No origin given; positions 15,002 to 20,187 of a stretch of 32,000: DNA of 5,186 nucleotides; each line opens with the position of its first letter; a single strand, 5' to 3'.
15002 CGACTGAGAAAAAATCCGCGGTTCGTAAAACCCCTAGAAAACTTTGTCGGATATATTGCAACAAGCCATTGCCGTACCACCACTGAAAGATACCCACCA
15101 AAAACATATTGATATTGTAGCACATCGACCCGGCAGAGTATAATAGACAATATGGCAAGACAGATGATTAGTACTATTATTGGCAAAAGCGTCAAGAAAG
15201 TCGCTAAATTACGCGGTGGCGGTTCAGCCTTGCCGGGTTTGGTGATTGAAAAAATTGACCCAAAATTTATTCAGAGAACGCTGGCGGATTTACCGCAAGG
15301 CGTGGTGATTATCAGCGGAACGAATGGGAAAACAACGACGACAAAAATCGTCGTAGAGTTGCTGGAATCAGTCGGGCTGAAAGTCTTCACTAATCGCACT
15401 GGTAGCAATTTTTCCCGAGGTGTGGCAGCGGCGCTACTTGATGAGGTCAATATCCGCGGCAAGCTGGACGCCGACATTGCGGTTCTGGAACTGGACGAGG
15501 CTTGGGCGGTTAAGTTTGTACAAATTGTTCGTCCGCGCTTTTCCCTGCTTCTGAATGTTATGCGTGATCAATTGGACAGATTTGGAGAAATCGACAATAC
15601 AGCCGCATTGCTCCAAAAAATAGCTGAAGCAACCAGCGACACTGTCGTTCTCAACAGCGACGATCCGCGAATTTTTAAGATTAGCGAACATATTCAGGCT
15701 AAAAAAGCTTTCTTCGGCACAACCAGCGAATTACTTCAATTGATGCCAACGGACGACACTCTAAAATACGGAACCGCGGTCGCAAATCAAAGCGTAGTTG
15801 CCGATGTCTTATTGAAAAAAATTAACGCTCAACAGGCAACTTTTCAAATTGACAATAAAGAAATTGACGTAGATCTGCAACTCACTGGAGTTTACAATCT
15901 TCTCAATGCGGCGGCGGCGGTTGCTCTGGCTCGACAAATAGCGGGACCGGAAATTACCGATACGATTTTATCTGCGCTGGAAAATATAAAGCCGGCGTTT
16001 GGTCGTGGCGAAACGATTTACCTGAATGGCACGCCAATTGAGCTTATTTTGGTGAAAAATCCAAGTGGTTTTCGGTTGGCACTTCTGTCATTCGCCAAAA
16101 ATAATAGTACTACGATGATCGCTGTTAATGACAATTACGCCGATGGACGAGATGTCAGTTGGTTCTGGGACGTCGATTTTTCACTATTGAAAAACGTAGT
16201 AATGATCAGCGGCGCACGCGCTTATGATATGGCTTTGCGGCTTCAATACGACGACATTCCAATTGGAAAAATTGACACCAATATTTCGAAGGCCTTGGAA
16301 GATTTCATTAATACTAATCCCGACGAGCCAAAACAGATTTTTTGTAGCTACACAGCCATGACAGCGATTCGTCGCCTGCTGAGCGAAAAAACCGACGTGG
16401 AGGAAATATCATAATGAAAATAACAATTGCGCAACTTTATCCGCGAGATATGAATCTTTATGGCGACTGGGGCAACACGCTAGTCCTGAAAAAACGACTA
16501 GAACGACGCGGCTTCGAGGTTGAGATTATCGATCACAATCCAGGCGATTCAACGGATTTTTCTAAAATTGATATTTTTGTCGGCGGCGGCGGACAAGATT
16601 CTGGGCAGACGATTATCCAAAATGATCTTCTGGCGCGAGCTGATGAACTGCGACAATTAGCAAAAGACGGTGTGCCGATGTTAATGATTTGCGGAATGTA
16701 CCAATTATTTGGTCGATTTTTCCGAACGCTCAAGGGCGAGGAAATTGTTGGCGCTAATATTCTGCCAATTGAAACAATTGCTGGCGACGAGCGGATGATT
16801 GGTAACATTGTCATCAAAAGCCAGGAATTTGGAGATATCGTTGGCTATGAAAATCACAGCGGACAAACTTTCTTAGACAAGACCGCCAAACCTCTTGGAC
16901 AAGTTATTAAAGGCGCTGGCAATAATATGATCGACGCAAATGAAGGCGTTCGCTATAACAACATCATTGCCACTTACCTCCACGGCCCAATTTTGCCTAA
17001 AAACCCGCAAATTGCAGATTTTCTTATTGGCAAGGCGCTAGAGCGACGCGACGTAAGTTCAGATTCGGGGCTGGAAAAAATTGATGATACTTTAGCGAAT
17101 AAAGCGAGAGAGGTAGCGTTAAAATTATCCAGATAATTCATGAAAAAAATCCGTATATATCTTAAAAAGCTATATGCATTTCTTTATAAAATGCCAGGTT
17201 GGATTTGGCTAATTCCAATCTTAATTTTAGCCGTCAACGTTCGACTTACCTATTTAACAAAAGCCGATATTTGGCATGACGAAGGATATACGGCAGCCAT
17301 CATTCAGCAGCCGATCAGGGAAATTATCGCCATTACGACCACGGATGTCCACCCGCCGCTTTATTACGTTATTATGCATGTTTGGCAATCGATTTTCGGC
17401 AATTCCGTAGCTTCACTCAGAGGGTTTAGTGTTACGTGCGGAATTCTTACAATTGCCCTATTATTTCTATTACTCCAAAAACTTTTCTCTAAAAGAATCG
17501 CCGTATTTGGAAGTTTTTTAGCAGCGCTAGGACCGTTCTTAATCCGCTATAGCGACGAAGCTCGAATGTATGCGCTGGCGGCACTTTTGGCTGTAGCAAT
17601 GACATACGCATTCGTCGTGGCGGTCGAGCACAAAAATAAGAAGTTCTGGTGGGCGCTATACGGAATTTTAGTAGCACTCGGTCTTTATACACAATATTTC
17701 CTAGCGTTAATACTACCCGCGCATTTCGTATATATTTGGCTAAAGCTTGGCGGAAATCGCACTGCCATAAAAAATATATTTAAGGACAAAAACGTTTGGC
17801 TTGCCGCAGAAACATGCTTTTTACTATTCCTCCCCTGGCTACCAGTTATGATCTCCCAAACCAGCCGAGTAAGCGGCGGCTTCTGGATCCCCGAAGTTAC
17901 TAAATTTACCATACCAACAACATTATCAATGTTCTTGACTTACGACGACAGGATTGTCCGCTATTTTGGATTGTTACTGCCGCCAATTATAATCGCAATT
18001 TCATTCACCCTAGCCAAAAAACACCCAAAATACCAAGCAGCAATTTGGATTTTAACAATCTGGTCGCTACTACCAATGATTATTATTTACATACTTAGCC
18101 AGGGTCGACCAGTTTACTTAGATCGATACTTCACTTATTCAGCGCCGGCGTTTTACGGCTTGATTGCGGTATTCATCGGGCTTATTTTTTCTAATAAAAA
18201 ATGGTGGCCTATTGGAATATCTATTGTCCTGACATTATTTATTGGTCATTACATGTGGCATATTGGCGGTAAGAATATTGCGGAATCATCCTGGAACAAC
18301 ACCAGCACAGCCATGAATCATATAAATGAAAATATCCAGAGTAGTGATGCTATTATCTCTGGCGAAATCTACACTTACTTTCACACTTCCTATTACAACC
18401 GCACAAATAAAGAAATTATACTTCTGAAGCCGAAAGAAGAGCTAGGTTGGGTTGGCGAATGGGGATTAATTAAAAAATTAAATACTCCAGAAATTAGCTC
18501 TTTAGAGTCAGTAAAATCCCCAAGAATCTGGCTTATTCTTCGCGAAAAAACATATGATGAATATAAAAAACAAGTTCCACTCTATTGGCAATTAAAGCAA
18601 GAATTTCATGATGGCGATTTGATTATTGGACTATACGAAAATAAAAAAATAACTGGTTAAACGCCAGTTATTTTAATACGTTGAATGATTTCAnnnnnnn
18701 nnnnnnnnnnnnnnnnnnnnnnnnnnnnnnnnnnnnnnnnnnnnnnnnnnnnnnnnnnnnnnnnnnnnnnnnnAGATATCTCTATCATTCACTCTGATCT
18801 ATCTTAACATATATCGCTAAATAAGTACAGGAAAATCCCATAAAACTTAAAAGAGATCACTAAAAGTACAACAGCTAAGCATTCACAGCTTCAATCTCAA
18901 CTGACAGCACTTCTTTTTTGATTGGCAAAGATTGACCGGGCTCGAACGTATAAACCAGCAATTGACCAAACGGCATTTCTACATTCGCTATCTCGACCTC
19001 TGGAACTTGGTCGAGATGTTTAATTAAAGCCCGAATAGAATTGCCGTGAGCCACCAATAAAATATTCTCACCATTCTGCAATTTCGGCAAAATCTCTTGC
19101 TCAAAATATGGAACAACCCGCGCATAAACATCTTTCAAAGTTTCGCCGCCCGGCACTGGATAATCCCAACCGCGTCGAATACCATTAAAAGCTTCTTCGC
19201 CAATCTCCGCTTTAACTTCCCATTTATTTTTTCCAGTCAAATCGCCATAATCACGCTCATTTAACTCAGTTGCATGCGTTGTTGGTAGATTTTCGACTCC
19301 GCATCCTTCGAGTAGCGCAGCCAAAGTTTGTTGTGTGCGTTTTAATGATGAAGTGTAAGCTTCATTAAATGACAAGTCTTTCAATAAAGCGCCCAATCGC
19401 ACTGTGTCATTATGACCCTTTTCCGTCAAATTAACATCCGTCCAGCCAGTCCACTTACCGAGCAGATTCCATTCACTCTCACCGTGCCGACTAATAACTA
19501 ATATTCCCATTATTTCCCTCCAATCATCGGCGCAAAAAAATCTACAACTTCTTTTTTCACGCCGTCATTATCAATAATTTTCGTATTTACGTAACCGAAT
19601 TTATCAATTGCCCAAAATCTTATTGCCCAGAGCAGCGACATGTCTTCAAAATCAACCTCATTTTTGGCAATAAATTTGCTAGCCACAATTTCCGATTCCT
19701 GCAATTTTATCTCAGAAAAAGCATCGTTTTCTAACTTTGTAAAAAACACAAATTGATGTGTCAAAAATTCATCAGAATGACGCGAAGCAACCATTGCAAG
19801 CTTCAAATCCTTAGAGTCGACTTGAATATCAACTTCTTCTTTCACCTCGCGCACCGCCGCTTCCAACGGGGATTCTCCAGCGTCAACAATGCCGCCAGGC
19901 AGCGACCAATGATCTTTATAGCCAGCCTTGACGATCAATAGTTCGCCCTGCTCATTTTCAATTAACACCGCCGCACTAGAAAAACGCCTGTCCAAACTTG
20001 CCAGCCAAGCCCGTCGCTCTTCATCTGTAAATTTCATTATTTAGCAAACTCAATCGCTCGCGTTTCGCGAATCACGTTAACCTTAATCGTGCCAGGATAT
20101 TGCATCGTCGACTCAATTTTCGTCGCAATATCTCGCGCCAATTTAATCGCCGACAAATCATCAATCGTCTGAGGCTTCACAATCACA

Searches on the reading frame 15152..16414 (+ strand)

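Call 71: search_protein_families(library=pfam, proteins=[window:15152-16414:+], max_evalue=0.01)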
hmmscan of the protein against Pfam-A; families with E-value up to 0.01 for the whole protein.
window:15152-16414:+ (420 aa): 2 families
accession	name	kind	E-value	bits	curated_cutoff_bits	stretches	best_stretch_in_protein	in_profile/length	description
PF08353.15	MurT_C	-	1e-27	96.7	25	1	300-403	1-110/110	MurT ligase C-terminal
PF08245.18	Mur_ligase_M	-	9.5e-21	75.1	24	1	54-260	1-200/200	Mur ligase middle domain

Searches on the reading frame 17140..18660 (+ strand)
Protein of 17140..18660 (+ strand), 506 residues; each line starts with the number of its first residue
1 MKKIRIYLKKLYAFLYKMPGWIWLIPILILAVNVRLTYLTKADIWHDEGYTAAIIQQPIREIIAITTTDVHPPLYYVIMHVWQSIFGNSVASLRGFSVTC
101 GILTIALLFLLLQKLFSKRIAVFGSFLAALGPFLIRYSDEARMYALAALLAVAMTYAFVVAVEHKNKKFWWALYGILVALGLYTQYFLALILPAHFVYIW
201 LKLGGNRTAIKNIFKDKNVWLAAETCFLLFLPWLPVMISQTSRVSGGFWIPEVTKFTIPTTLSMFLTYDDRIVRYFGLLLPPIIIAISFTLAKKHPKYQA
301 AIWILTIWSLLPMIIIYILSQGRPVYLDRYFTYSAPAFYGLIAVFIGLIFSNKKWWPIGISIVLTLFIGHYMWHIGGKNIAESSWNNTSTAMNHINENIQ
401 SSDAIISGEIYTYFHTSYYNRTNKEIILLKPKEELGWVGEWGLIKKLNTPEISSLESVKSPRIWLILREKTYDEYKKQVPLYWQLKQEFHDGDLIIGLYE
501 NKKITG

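Call 71: search_protein_families(library=pfam, proteins=[window:17140-18660:+], max_evalue=0.01)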
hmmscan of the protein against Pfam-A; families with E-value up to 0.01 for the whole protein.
window:17140-18660:+ (506 aa): 2 families
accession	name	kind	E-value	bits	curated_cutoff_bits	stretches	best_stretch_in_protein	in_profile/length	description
PF13231.12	PMT_2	-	1.9e-19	70.9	26.1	1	71-234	2-158/160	Dolichyl-phosphate-mannose-protein mannosyltransferase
PF02366.24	PMT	-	2.9e-07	30.7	22.7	1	83-234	75-231/245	Dolichyl-phosphate-mannose-protein mannosyltransferase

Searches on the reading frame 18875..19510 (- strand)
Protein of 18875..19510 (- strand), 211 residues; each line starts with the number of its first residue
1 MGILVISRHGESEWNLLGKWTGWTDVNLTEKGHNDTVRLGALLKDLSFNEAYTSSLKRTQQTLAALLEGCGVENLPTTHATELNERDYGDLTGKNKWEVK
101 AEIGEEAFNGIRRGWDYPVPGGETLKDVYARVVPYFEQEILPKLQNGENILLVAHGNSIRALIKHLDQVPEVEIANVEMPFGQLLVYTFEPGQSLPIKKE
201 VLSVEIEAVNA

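Call 8: search_protein_families(library=pfam, proteins=[window:18875-19510:-], max_evalue=0.001)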
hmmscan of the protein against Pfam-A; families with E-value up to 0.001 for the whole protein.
window:18875-19510:- (211 aa): 1 family
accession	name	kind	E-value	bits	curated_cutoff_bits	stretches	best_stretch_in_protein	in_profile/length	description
PF00300.27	His_Phos_1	-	5.2e-43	147.4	21.7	1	4-193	1-185/194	Histidine phosphatase superfamily (branch 1)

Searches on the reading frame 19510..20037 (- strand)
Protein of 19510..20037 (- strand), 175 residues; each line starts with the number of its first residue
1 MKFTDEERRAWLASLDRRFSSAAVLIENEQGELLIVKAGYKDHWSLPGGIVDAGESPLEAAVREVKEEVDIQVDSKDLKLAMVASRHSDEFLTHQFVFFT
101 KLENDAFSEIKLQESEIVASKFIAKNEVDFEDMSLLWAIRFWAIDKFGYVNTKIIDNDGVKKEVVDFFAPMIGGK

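Call 8: search_protein_families(library=pfam, proteins=[window:19510-20037:-], max_evalue=0.001)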
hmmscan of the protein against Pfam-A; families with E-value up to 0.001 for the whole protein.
window:19510-20037:- (175 aa): 2 families
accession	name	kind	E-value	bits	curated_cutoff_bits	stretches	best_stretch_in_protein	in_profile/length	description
PF00293.34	NUDIX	-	2.3e-17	63.7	21.1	1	20-128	4-118/134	NUDIX domain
PF22327.2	Nudt16-like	-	0.00012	22.4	27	1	45-114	36-107/161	U8 snoRNA-decapping enzyme-like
